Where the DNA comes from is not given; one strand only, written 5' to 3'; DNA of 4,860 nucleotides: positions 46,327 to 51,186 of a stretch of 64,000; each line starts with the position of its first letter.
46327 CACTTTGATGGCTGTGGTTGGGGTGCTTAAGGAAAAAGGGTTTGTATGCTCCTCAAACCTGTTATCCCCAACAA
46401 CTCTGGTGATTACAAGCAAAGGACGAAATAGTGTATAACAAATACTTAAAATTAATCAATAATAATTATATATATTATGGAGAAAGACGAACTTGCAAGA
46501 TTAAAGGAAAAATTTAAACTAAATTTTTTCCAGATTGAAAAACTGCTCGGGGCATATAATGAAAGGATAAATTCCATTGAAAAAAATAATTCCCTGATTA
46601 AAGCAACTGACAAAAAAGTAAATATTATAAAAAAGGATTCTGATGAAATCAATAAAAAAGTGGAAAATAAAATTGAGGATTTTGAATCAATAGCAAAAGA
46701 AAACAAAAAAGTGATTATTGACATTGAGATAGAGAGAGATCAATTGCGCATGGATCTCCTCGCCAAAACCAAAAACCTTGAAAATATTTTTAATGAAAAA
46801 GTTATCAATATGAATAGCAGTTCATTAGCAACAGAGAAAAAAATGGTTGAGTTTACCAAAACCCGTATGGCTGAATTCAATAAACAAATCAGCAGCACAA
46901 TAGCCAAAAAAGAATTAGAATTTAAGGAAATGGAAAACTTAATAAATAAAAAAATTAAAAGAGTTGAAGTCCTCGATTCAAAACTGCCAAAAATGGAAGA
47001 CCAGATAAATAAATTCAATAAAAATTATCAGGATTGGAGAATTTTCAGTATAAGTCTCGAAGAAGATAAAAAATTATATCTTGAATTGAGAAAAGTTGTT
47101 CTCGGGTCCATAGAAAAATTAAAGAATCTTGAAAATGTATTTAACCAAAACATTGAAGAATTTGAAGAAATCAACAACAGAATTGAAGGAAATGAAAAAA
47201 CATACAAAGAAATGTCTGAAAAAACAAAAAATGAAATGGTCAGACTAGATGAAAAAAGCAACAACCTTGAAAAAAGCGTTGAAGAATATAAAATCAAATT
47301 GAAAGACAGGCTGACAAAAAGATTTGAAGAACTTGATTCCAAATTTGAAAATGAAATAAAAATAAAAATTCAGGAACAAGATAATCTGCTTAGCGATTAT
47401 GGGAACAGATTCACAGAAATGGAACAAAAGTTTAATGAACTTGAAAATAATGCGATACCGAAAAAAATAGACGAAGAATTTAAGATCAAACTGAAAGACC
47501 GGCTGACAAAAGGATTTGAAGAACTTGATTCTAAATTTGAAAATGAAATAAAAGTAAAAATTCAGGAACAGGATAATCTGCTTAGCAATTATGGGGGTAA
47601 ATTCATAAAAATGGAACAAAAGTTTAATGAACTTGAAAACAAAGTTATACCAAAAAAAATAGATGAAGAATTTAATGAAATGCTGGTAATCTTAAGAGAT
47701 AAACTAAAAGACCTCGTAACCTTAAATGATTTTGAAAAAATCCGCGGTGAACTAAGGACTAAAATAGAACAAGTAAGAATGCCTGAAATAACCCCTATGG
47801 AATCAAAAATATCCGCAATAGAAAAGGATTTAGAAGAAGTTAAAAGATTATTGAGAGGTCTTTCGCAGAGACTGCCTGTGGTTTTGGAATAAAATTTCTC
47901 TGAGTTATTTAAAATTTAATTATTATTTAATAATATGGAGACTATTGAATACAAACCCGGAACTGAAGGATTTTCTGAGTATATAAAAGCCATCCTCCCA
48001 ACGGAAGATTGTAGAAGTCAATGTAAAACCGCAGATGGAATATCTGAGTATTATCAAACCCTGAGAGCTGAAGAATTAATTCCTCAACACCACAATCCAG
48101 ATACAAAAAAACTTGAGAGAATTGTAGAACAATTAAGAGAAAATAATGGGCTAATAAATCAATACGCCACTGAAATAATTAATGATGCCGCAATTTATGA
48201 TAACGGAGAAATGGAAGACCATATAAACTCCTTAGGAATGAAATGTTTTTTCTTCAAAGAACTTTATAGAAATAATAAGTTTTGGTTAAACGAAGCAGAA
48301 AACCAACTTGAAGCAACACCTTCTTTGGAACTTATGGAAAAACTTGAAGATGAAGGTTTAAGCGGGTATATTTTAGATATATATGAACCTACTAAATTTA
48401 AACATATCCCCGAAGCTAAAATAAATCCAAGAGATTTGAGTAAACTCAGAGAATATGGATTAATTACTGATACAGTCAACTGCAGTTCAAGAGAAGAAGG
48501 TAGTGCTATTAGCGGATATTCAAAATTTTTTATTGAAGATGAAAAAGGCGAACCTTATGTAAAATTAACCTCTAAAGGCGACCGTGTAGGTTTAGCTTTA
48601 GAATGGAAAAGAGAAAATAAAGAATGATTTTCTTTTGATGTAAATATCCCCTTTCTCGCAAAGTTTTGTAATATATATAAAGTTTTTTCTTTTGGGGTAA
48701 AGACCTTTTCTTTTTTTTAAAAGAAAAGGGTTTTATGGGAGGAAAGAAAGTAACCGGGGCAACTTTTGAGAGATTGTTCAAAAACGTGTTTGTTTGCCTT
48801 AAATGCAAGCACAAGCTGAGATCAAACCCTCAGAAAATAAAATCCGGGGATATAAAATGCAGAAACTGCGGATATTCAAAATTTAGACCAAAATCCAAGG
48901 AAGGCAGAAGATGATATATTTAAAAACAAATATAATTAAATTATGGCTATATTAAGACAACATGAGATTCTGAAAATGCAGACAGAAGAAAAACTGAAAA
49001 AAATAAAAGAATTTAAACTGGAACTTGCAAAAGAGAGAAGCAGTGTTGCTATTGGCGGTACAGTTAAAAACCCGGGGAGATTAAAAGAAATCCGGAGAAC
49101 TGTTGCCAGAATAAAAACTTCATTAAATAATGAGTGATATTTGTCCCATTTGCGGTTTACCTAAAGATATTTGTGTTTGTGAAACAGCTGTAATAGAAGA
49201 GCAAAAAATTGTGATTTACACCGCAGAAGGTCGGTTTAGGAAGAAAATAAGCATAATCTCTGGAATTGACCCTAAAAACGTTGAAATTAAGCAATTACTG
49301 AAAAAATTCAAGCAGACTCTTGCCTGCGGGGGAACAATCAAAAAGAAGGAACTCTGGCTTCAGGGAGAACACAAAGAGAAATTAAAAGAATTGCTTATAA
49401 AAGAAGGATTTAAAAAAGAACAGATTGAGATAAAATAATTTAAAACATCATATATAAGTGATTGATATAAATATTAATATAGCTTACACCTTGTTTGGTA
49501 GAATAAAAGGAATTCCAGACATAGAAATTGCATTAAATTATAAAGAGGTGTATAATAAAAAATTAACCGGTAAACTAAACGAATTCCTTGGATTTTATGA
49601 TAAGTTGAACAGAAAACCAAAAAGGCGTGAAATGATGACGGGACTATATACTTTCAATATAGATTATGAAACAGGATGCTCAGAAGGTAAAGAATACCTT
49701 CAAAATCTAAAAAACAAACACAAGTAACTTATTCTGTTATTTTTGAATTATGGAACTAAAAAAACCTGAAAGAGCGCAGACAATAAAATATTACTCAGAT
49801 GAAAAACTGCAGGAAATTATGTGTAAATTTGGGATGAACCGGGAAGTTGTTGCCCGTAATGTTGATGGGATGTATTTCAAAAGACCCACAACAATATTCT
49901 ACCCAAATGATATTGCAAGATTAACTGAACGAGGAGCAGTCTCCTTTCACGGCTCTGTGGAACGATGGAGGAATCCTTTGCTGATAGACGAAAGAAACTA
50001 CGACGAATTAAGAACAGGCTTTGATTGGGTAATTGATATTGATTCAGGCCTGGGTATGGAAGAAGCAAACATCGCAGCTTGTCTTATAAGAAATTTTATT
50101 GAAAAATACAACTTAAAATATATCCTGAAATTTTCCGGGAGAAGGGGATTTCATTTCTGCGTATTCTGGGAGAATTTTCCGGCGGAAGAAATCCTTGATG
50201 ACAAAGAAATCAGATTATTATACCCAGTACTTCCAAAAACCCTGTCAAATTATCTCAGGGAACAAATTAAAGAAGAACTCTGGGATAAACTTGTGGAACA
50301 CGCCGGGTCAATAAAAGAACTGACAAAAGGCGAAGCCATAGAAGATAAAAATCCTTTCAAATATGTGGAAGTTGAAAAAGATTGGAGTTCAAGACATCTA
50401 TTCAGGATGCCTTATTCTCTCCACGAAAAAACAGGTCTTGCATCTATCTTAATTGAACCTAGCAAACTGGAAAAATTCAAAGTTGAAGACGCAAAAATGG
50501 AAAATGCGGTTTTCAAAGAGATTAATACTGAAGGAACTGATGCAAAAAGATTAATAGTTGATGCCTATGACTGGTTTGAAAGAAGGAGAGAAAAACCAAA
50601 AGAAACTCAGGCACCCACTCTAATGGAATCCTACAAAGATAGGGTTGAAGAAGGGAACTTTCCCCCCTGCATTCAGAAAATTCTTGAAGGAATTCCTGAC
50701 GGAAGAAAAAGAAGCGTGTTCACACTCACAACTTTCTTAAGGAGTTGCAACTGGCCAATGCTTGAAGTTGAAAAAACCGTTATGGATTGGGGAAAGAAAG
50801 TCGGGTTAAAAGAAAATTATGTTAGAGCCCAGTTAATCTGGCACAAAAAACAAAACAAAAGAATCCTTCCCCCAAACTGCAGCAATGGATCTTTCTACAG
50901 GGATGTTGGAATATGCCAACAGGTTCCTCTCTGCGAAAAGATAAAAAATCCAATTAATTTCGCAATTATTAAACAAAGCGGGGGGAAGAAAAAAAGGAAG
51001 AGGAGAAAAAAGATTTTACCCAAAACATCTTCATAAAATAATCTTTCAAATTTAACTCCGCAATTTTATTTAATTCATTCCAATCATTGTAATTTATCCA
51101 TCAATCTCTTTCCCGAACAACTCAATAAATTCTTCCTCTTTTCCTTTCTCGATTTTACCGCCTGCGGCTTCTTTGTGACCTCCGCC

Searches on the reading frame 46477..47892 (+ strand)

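Call 71: search_protein_families(library=pfam, proteins=[window:46477-47892:+], max_evalue=0.01)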
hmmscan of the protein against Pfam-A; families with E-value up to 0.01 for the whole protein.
window:46477-47892:+ (471 aa): 1 family
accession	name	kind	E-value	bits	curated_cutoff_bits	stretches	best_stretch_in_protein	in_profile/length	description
PF08647.16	BRE1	-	0.0032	18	27.9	1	141-230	4-93/95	BRE1 E3 ubiquitin ligase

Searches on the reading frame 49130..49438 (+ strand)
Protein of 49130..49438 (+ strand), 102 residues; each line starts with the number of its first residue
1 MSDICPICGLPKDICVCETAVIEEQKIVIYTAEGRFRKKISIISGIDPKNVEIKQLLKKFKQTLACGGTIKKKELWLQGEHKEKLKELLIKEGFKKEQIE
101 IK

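Call 14: search_protein_families(library=pfam, proteins=[window:49130-49438:+])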
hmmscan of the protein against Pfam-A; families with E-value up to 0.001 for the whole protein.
window:49130-49438:+ (102 aa): 1 family
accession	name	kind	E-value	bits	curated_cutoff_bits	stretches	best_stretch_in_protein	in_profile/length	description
PF01253.27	SUI1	-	2.2e-18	66.9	25.5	1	24-95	2-77/77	Translation initiation factor SUI1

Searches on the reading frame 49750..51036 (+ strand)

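Call 14: search_protein_families(library=pfam, proteins=[window:49750-51036:+])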
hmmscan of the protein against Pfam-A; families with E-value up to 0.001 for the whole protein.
window:49750-51036:+ (428 aa): 3 families
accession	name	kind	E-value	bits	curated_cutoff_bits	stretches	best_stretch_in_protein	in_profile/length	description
PF01896.25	DNA_primase_S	-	1.5e-06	29.1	26.8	1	106-233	24-159/163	DNA primase small subunit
PF21686.3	LigD_Prim-Pol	-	6.8e-05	23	27.4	1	62-141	83-153/254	LigD, primase-polymerase domain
PF04104.19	DNA_primase_lrg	-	0.00012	21.9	22.4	1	277-339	86-146/266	Eukaryotic and archaeal DNA primase, large subunit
